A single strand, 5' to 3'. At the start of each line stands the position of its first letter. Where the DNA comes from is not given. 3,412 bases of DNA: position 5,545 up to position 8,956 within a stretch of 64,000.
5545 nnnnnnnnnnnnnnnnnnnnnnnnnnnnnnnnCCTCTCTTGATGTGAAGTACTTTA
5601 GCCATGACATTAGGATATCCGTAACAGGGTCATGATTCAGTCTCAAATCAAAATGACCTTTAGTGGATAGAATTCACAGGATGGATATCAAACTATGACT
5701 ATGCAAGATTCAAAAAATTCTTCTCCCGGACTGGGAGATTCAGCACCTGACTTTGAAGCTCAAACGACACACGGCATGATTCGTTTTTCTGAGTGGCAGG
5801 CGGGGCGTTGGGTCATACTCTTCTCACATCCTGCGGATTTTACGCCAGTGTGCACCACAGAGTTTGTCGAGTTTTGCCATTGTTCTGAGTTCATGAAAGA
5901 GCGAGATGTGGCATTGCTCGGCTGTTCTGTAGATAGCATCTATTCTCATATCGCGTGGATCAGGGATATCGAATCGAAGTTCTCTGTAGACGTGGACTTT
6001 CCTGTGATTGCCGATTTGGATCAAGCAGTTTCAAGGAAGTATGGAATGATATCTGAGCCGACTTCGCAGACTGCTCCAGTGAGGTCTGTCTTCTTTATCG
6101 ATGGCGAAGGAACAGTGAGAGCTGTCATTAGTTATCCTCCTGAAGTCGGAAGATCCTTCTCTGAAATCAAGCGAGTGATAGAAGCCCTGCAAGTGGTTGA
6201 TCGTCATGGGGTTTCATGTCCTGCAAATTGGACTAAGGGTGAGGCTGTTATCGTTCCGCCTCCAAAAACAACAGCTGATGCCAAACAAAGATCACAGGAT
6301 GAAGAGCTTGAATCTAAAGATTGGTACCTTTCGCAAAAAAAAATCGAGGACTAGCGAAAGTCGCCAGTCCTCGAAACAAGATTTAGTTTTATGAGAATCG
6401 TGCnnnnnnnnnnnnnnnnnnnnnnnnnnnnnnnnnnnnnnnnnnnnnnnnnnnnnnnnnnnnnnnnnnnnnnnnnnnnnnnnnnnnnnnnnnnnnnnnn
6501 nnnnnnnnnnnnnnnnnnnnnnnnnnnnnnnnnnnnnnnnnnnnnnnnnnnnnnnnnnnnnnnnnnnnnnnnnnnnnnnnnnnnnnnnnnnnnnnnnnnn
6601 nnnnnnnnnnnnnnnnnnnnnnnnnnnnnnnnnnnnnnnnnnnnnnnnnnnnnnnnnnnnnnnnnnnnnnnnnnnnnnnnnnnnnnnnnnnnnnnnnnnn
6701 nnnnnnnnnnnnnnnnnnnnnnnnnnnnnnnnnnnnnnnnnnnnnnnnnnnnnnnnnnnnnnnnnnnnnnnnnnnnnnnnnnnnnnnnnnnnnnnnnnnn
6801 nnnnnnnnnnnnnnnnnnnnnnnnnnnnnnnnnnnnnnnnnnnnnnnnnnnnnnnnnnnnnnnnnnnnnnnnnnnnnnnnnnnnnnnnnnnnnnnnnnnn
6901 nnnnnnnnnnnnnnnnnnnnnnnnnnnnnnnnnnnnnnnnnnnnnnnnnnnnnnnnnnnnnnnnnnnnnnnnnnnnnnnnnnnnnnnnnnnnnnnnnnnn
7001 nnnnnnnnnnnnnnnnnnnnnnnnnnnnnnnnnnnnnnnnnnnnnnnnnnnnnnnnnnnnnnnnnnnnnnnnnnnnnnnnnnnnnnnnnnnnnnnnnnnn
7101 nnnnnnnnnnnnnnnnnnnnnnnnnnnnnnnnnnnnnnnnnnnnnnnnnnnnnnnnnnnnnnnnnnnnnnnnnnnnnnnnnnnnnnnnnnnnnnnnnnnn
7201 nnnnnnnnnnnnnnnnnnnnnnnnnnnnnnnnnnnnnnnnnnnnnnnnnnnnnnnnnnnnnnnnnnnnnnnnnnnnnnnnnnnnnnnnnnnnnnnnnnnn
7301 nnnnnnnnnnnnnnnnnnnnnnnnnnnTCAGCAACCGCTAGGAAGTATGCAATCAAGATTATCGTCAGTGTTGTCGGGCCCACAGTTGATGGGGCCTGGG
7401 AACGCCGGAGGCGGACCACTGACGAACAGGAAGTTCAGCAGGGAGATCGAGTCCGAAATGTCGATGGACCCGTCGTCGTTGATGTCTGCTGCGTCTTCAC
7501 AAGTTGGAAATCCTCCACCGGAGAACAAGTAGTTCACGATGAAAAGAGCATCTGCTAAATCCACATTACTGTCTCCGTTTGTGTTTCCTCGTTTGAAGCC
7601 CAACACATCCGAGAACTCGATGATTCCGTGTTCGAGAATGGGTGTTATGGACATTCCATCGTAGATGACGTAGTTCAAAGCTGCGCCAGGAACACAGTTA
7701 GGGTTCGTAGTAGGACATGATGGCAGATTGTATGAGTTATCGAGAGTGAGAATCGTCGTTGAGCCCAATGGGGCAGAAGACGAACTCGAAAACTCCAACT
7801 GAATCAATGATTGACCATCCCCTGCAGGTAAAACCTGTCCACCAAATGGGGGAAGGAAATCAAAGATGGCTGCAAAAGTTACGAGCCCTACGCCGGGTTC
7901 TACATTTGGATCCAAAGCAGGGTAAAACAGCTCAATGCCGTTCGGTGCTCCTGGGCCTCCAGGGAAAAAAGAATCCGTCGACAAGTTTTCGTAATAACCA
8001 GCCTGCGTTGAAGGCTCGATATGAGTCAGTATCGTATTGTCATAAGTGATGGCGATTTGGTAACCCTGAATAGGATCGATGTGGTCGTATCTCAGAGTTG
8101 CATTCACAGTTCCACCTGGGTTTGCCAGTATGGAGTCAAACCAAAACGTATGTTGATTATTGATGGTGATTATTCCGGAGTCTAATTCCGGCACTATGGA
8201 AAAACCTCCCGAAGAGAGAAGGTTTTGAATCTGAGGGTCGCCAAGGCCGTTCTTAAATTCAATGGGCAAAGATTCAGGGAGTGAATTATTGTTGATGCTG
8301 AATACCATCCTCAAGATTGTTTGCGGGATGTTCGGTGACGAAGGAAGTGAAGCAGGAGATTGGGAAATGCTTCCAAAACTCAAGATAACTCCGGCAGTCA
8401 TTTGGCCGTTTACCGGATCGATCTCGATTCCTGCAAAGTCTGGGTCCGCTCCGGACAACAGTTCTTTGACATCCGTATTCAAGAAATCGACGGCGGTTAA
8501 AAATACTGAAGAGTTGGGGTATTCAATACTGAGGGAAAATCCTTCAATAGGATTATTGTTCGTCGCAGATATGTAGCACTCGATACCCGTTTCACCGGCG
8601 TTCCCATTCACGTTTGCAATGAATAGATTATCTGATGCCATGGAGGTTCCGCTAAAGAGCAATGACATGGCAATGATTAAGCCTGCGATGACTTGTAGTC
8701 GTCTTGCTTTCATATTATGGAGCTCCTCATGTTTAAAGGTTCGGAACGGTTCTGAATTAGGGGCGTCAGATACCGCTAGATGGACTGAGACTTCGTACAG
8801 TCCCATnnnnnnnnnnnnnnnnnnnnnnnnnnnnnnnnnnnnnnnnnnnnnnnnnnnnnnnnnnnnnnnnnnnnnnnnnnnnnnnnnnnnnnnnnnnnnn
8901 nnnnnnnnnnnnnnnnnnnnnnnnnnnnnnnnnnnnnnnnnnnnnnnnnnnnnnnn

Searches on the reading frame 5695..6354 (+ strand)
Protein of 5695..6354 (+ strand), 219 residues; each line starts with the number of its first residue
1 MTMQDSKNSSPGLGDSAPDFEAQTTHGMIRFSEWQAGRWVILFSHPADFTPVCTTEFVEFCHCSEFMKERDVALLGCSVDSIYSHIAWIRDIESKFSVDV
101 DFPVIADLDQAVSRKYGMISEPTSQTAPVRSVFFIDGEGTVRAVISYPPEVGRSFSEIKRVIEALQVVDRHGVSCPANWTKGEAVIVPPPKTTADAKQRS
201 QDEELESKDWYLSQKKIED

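Call 63: search_protein_families(library=pfam, proteins=[window:5695-6354:+], max_evalue=0.00001)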
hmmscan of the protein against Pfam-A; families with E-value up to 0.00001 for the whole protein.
window:5695-6354:+ (219 aa): 3 families
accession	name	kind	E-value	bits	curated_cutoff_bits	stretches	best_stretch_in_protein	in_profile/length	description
PF00578.27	AhpC-TSA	-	4.6e-31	107.8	26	1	14-143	2-123/124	AhpC/TSA family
PF08534.16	Redoxin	-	2.3e-17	63.6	26.6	1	14-161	3-147/148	Redoxin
PF10417.14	1-cysPrx_C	-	7.1e-14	51.9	21.1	1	164-199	1-37/41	C-terminal domain of 1-Cys peroxiredoxin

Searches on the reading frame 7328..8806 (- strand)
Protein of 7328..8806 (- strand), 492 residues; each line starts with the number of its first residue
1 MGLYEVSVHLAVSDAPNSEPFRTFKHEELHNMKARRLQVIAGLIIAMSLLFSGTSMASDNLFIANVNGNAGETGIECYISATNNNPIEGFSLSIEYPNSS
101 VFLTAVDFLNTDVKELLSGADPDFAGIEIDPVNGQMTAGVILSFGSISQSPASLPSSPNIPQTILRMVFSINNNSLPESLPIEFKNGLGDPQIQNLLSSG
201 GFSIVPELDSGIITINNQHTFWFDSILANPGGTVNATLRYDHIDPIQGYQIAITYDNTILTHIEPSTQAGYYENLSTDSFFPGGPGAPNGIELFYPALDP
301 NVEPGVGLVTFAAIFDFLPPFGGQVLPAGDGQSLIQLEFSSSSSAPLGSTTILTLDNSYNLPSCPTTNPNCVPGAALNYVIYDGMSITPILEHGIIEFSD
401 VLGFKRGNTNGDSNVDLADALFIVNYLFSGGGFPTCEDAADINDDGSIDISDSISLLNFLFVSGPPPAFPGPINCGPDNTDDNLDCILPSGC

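Call 63: search_protein_families(library=pfam, proteins=[window:7328-8806:-], max_evalue=0.00001)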
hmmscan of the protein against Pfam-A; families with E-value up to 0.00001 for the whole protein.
window:7328-8806:- (492 aa): 1 family
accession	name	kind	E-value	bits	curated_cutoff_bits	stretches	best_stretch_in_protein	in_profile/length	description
PF00404.24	Dockerin_1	-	1.4e-07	32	22.9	1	409-458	4-54/57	Dockerin type I domain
